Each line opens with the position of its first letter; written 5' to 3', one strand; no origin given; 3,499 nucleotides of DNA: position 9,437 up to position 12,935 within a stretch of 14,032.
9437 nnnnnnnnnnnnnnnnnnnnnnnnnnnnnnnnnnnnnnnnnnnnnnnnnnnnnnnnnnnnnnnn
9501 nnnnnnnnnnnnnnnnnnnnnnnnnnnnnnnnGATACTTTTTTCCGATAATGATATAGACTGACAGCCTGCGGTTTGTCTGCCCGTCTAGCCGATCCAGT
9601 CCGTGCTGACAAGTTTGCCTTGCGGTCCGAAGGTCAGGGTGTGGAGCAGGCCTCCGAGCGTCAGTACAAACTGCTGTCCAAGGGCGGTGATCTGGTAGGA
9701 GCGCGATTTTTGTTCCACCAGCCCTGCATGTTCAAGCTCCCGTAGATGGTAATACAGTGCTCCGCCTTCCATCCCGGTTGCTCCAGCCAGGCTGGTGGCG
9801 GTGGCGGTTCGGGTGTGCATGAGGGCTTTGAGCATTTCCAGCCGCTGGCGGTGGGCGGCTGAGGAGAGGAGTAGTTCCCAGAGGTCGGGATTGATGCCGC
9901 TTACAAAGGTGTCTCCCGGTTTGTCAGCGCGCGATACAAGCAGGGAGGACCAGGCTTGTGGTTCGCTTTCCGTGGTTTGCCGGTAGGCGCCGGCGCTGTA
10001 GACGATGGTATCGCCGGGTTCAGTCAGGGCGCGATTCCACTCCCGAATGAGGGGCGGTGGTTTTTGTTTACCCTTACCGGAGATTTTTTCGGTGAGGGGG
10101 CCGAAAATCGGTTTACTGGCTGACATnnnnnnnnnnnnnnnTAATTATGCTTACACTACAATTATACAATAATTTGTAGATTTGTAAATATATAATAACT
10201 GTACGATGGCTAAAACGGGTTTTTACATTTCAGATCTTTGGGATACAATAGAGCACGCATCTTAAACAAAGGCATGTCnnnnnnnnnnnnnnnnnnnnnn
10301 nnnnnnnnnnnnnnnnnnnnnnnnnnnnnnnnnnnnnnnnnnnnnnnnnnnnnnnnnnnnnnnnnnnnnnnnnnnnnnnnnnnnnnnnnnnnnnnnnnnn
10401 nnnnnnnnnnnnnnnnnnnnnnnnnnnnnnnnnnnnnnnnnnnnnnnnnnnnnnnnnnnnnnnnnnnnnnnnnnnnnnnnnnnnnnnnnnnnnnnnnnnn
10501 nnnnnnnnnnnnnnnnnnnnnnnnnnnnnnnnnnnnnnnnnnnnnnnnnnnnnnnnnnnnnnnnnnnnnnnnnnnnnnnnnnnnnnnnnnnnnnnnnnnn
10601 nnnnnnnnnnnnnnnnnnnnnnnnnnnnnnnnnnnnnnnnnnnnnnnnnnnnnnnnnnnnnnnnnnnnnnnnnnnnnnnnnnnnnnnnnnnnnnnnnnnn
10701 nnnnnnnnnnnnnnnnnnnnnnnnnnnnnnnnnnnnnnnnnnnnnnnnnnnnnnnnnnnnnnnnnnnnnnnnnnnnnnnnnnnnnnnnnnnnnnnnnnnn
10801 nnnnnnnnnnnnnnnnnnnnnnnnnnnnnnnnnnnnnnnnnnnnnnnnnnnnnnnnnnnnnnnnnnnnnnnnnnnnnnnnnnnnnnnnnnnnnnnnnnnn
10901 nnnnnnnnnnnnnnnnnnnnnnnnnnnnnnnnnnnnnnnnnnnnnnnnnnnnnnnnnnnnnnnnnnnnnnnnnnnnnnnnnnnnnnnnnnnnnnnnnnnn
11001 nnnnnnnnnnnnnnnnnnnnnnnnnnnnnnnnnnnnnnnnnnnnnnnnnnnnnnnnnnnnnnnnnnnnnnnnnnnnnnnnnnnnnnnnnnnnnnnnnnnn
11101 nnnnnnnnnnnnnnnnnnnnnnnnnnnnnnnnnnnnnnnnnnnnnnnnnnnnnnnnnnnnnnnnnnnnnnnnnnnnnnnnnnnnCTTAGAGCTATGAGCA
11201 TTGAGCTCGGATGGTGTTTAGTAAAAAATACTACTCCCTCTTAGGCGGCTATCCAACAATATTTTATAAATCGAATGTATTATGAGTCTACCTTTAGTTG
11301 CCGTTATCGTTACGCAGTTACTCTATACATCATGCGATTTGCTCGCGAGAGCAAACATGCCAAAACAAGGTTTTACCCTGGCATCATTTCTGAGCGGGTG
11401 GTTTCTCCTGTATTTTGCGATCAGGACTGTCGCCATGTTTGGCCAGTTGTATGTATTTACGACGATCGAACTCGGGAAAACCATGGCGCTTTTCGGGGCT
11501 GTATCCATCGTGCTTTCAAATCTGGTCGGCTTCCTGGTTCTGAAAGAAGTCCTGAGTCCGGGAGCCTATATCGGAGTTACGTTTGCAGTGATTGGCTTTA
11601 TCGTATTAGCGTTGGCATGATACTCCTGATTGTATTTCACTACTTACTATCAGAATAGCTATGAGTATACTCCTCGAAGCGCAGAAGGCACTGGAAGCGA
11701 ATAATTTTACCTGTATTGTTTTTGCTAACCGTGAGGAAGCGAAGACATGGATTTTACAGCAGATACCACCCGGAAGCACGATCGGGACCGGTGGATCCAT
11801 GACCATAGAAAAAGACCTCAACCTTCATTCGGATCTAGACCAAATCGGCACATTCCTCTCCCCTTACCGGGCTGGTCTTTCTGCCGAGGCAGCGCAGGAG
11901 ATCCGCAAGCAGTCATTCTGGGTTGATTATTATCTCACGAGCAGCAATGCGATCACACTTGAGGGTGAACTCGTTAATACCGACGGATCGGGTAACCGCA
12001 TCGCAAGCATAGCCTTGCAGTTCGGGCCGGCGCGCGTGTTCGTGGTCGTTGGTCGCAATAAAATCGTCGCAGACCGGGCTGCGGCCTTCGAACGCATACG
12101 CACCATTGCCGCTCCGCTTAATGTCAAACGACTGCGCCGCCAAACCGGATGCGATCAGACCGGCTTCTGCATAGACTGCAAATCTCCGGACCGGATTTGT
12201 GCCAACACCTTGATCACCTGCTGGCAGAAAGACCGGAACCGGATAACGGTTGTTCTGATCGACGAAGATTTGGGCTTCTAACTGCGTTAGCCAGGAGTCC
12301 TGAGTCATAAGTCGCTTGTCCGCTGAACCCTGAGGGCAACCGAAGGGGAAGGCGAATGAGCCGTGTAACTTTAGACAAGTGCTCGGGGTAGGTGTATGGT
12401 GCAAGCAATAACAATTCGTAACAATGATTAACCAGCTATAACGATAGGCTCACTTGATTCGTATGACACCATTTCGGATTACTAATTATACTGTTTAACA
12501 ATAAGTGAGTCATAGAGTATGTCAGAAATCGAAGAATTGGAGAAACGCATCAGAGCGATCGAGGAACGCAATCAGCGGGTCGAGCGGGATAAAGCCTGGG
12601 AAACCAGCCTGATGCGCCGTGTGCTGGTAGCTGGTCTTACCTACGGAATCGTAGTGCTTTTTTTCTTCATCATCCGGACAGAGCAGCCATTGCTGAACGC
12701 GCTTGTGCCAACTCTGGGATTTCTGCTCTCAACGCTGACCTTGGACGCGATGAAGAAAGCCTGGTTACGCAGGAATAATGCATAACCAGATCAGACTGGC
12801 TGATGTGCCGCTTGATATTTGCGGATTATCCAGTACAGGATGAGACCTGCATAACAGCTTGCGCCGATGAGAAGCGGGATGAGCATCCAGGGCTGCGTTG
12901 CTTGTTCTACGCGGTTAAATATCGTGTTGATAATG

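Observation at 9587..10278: ArsR-type regulator with a novel N-terminal domain transcribed divergently from nadA via back-to-back near-consensus promoters: candidate NAD-biosynthesis regulator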

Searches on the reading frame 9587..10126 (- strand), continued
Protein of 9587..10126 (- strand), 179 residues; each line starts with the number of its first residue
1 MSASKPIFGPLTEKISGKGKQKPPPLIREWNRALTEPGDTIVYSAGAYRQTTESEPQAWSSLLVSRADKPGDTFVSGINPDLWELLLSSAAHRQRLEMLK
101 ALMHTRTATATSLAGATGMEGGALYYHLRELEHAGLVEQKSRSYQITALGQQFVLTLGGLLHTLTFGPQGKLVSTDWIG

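Call 48: predict_structure(alignment_id=A4)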
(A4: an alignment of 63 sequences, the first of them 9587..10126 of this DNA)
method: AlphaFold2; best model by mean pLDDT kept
length: 179 residues; sequences in the alignment: 63
mean_pLDDT: 91.0   pTM: 0.82
mean pLDDT of the five models: 91.0, 90.0, 89.0, 87.2, 87.0
residues with pLDDT >= 90: 126; 70-90: 46; 50-70: 6; < 50: 1
segments of 3 or more residues with pLDDT < 50: none
pLDDT, mean of each block of 10 residues (from residue 1): 76 81 90 94 93 92 91 91 92 95 94 96 97 98 96 94 89 77
secondary structure, 60 per line:
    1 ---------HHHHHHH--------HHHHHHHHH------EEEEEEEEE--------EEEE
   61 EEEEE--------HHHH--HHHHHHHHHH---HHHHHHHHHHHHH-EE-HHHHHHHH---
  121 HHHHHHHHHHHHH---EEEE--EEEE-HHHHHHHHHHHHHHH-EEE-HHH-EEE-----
elements in order: H10-16 H25-33 E40-48 E57-65 H74-77 H80-89 H93-105 H110-117 H121-133 E137-140 E143-146 H148-162 E164-166 E172-174

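Call 52: search_protein_families(library=pfam, proteins=[L015:3739-4788:-, L015:5625-7055:-, L017:4288-5718:+, L017:1497-3596:+, L018:5651-6319:+, L018:3455-4570:+, L019:5689-6954:+, L019:3871-4635:-, L022:805-2853:+, L024:792-1580:-], max_evalue=0.00001)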
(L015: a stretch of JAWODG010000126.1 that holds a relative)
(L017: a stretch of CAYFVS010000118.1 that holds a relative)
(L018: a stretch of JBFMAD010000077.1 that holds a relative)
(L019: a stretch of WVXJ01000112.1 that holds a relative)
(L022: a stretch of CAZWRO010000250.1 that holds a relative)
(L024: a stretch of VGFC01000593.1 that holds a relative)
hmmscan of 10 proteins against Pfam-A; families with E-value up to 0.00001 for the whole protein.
L015:3739-4788:- (349 aa): 1 family
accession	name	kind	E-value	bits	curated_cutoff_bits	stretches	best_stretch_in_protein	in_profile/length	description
PF01261.30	AP_endonuc_2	-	4.3e-35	122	31.1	1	93-341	1-248/249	Xylose isomerase-like TIM barrel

L015:5625-7055:- (476 aa): 0 families

L017:4288-5718:+ (476 aa): 1 family
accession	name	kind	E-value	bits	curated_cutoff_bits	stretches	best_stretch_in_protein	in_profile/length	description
PF12831.13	FAD_oxidored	-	8.2e-112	375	27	1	68-467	1-416/416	FAD dependent oxidoreductase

L017:1497-3596:+ (699 aa): 3 families
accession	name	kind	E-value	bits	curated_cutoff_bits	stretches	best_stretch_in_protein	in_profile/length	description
PF12831.13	FAD_oxidored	-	5e-83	280.1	27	1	256-687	1-416/416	FAD dependent oxidoreductase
PF01266.30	DAO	-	3.2e-07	30.6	27.9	0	256-299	1-43/353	FAD dependent oxidoreductase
PF07992.20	Pyr_redox_2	-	5.1e-07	29.8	26.1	0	256-287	2-33/291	Pyridine nucleotide-disulphide oxidoreductase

L018:5651-6319:+ (222 aa): 5 families
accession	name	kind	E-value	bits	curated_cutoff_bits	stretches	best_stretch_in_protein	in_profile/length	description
PF12796.13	Ank_2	-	9.8e-41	138.7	27.3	3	82-164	12-90/90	Ankyrin repeats (3 copies)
PF00023.36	Ank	-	8.2e-27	92.2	21.1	2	134-164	2-32/33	Ankyrin repeat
PF13637.12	Ank_4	-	2.4e-19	69.4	22.7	1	113-154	9-50/50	Ankyrin repeats (many copies)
PF13857.12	Ank_5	-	1.4e-16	60.8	27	1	120-174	1-56/56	Ankyrin repeats (many copies)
PF13606.12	Ank_3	-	3.5e-15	54.8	22.3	0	133-162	1-30/30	Ankyrin repeat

L018:3455-4570:+ (371 aa): 0 families

L019:5689-6954:+ (421 aa): 1 family
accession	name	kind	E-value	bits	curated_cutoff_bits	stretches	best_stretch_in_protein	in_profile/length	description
PF07676.18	PD40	-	3.4e-10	40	20.9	0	193-211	12-30/38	WD40-like Beta Propeller Repeat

L019:3871-4635:- (254 aa): 4 families
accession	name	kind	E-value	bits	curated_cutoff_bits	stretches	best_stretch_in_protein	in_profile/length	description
PF08281.18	Sigma70_r4_2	-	4e-18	65.2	25.7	1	192-244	2-54/54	Sigma-70, region 4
PF04542.20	Sigma70_r2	-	6.7e-16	58.3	24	1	86-151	1-68/71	Sigma-70 region 2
PF04545.22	Sigma70_r4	-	1.3e-11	44.3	24.1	1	197-246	1-50/50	Sigma-70, region 4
PF07638.17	Sigma70_ECF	-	2.2e-08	34.6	21.1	1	72-248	8-183/185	ECF sigma factor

L022:805-2853:+ (682 aa): 1 family
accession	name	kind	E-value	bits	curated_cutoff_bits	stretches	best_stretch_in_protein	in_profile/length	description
PF06452.16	CBM9_1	-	2.5e-07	31.2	23.4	1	57-206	1-145/185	Carbohydrate family 9 binding domain-like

L024:792-1580:- (262 aa): 0 families

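Call 58: fold_search(model_id=the predicted structure, library=pdb)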
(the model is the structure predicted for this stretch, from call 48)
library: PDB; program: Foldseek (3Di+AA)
matches with E <= 10: 1189; with E <= 0.001: 3
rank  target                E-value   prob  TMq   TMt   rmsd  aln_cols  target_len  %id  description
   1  3f72_C                3.6e-04  1.00  0.42  0.69   2.4        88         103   20  Crystal Structure of the Staphylococcus aureus pI258 CadC Metal Binding Site 2 Mutant (released 2009-04-07)
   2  7p6f_BBB              4.3e-04  1.00  0.36  0.59   5.9        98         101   21  1.93 A resolution X-ray crystal structure of the transcriptional regulator SrnR from Streptomyces griseus (released 2022-05-25)
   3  4omz_C                7.0e-04  1.00  0.39  0.66   3.2        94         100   23  Crystal Structure of NolR from Sinorhizobium fredii (released 2014-04-16)
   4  4omz_A                1.1e-03  1.00  0.39  0.67   2.4        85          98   25  Crystal Structure of NolR from Sinorhizobium fredii (released 2014-04-16)
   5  1u2w_A                1.1e-03  1.00  0.43  0.70   2.2        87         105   18  Crystal Structure of the Staphylococcus aureus pI258 CadC (released 2005-07-12)
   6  7p6f_DDD              1.1e-03  1.00  0.39  0.67   3.0        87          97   22  1.93 A resolution X-ray crystal structure of the transcriptional regulator SrnR from Streptomyces griseus (released 2022-05-25)
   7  7p6f_AAA              1.1e-03  1.00  0.38  0.63   6.6       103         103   22  1.93 A resolution X-ray crystal structure of the transcriptional regulator SrnR from Streptomyces griseus (released 2022-05-25)
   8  3f6o_A                1.3e-03  1.00  0.37  0.64   4.0        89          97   20  Crystal structure of ArsR family transcriptional regulator, RHA00566 (released 2008-11-25)
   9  4ooi_C                2.4e-03  1.00  0.35  0.61   2.9        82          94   26  Reduced HlyU from Vibrio cholerae N16961 (released 2014-12-31)
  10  2zkz_A                2.5e-03  1.00  0.39  0.77   2.3        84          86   15  Crystal structure of the transcriptional repressor PagR of Bacillus anthracis (released 2009-04-07)
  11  6wxq_A                2.7e-03  1.00  0.36  0.32   8.6       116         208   16  Crystal structure of CRISPR-associated transcription factor Csa3 complexed with cA4 (released 2021-11-17)
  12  3cuo_A                2.8e-03  1.00  0.40  0.68   2.1        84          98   26  Crystal structure of the predicted DNA-binding transcriptional regulator from E. coli (released 2008-06-17)
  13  4omz_B                2.8e-03  1.00  0.41  0.71   2.6        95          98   23  Crystal Structure of NolR from Sinorhizobium fredii (released 2014-04-16)
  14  1u2w_B                2.8e-03  1.00  0.41  0.65   2.8        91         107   18  Crystal Structure of the Staphylococcus aureus pI258 CadC (released 2005-07-12)
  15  3pqj_A                3.0e-03  1.00  0.39  0.68   2.1        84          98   21  Crystal Structure of the transcriptional repressor BigR from Xylella fastidiosa (released 2011-06-01)
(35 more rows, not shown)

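Call 67: search_protein_families(library=pfam, proteins=[L004:4938-5690:-, L006:4870-5700:-, L006:4031-4831:-, L011:6843-7484:+, L001:2-448:-], max_evalue=0.001)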
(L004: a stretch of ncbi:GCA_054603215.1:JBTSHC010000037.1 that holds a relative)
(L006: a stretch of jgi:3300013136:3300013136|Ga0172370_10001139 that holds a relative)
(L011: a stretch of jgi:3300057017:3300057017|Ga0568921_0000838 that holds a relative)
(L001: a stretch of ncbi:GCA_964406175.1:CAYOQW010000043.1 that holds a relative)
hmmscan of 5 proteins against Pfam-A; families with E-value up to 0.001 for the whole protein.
L004:4938-5690:- (250 aa): 0 families

L006:4870-5700:- (276 aa): 0 families

L006:4031-4831:- (266 aa): 0 families

L011:6843-7484:+ (213 aa): 0 families

L001:2-448:- (149 aa): 0 families

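Call 69: find_related_loci(query=A4, collection=metagenome_contigs, flank=4000)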
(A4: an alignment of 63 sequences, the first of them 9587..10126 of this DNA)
Query A4 (179 aa) in metagenome_contigs; peptide patterns used: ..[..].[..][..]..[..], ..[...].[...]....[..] (x = any residue, [..] = any of these).
287 stretches matched a pattern; 58 encode a relative of the query (tblastn E <= 1e-3); 58 distinct loci.
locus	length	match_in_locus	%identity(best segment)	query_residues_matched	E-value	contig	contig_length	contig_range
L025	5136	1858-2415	35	6-177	3e-25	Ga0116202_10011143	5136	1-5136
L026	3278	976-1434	37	6-160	1e-24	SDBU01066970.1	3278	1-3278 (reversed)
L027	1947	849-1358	36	8-177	7e-24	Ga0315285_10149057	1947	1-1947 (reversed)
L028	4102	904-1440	34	5-160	6e-24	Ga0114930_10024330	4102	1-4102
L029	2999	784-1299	32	6-177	7e-24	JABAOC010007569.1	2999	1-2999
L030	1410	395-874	37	6-157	8e-24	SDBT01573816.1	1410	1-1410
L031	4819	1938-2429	35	8-157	2e-23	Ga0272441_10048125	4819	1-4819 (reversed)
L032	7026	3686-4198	33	12-179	5e-23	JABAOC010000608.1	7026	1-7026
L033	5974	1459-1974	34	6-177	6e-23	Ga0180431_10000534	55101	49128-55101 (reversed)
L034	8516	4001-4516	34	6-177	7e-23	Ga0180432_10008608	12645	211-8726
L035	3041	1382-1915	35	4-179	6e-23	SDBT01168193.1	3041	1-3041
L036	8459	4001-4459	37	4-157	9e-23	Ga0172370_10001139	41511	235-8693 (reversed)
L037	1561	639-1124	34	6-160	2e-22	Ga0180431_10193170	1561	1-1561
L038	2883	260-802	34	6-177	2e-22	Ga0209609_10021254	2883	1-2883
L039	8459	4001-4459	36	4-157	3e-22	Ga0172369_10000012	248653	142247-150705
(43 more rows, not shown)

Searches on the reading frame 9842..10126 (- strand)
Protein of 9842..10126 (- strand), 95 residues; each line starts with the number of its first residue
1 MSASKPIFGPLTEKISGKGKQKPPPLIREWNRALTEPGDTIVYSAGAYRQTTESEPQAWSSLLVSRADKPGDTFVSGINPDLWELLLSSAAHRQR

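Call 19: search_protein_representatives(alignment_id=A2)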
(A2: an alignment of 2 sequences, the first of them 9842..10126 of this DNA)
Query: 2 sequences, 95 profile positions. Proteins with E-value up to 0.001 (for the whole library): 8; up to 1e-10: 1; up to 1e-30: 1. The best 8 are listed.
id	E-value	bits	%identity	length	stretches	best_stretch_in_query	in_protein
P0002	5.9e-53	193.1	-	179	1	1-95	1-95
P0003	1.6e-06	44.3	-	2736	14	7-46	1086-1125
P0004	5.0e-06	42.6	-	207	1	7-70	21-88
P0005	5.6e-06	42.5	-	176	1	3-95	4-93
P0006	8.5e-05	38.7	-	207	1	6-65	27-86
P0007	3.1e-04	36.9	-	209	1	7-69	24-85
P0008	3.3e-04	36.8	-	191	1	5-65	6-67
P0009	7.9e-04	35.6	-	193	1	7-70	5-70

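Call 59: search_solved_structures(query=A5, max_evalue=10)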
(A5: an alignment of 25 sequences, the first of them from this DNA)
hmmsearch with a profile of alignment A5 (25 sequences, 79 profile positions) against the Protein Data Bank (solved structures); distinct sequences matched with E-value up to 10: 6.
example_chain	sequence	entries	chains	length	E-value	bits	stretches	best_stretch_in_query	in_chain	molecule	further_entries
1eiw_A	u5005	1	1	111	0.29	14.4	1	31-55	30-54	HYPOTHETICAL PROTEIN MTH538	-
4of0_A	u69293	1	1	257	0.59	13.4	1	10-52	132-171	Protein SYG-1, isoform b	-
4ofy_A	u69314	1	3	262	0.61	13.4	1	10-52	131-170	Protein SYG-1, isoform b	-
4of3_A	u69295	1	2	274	0.66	13.2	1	10-52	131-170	Protein SYG-1, isoform b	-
8v6t_A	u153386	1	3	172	0.89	12.8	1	20-58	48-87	Molecular chaperone Tir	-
7vt8_A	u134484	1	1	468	2.6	11.3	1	22-66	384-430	Endoglucanase H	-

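Call 60: search_protein_families(library=pfam, alignment_id=A5, max_evalue=1)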
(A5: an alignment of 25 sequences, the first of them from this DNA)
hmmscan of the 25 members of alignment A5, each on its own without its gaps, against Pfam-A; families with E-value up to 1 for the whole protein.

A. member 1, seq(78 aa): 2 families
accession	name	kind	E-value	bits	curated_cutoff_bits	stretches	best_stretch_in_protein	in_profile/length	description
PF24087.1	DUF7372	-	0.16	12.3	27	0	30-46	36-52/53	Domain of unknown function (DUF7372)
PF24539.1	DUF7600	-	0.17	11.7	27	1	29-78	19-68/169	Domain of unknown function (DUF7600)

B. families by the number of members that match (of 25 scanned): 4 families
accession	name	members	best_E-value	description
PF07646.21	Kelch_2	1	0.017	Kelch motif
PF09720.15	Unstab_antitox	1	0.027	Putative addiction module component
PF24087.1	DUF7372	1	0.16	Domain of unknown function (DUF7372)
PF24539.1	DUF7600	1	0.17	Domain of unknown function (DUF7600)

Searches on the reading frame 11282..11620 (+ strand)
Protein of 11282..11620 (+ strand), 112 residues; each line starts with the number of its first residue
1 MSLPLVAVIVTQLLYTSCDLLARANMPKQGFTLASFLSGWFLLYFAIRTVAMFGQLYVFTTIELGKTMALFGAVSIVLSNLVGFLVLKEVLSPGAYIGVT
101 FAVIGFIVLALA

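Call 4: search_protein_families(library=pfam, proteins=[window:11282-11620:+], max_evalue=0.01)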
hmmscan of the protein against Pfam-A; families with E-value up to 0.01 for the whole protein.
window:11282-11620:+ (112 aa): 1 family
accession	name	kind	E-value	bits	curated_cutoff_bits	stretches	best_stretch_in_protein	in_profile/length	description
PF02694.21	UPF0060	-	0.0043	17.7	24.9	1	40-111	33-103/107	Uncharacterised BCR, YnfA/UPF0060 family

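Call 6: search_protein_families(library=ncbifam, proteins=[window:11282-11620:+], max_evalue=0.01)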
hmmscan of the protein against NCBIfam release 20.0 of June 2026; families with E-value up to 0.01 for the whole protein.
window:11282-11620:+ (112 aa): 0 families

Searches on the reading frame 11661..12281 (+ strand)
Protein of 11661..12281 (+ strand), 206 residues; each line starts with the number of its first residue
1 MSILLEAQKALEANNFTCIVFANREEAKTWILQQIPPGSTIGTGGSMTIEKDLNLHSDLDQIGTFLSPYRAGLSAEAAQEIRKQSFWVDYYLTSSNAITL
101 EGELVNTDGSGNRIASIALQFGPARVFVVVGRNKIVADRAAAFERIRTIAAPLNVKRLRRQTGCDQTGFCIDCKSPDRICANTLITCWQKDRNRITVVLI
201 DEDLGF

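Call 4: search_protein_families(library=pfam, proteins=[window:11661-12281:+], max_evalue=0.01)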
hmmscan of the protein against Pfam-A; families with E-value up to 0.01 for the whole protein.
window:11661-12281:+ (206 aa): 1 family
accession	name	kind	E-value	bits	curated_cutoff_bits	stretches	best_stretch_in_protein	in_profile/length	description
PF02589.21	LUD_dom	-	1.5e-38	132.9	22.6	1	6-200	3-189/189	LUD domain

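Call 6: search_protein_families(library=ncbifam, proteins=[window:11661-12281:+], max_evalue=0.01)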
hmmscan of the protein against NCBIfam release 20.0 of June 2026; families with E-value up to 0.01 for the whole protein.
window:11661-12281:+ (206 aa): 0 families

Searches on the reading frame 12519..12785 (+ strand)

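Call 4: search_protein_families(library=pfam, proteins=[window:12519-12785:+], max_evalue=0.01)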
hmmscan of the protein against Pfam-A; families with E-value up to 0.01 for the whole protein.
window:12519-12785:+ (88 aa): 1 family
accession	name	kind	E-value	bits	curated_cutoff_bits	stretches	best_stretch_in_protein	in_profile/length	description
PF00689.26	Cation_ATPase_C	-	0.0086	16.3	27.3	0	12-54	31-73/175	Cation transporting ATPase, C-terminus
